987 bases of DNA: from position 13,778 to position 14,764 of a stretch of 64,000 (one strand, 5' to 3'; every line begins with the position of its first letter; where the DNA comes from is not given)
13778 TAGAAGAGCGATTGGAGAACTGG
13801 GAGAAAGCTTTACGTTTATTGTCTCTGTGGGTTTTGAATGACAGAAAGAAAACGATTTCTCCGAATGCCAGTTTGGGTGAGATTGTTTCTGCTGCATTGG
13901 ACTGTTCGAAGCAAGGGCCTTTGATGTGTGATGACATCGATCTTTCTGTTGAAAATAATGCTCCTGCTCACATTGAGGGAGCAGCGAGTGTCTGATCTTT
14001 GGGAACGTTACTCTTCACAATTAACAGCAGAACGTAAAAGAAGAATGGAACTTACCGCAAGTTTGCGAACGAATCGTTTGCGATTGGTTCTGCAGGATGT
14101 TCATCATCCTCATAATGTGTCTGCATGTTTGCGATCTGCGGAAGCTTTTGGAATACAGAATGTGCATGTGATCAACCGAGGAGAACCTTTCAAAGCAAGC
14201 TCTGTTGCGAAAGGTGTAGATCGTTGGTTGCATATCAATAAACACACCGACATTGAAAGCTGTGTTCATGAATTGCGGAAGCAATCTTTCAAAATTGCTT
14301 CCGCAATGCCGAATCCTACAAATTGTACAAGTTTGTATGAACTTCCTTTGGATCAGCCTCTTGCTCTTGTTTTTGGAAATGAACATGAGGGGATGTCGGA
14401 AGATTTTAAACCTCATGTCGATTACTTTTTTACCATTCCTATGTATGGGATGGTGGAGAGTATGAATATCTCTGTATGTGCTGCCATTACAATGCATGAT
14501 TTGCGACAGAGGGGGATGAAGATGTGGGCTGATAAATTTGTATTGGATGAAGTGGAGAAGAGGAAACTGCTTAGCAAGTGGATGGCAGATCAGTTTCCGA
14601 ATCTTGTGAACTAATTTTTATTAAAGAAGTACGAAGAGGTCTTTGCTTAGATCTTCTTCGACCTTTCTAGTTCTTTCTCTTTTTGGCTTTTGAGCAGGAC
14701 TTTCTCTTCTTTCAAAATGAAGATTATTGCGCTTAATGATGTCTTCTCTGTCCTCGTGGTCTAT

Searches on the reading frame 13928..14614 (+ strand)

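Call 54: search_protein_families(library=pfam, proteins=[window:13928-14614:+], max_evalue=0.001)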
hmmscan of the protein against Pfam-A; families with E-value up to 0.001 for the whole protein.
window:13928-14614:+ (228 aa): 1 family
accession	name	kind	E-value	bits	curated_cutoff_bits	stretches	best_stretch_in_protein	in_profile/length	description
PF00588.24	SpoU_methylase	-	9.9e-34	116.9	29.7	1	51-190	2-142/142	SpoU rRNA Methylase family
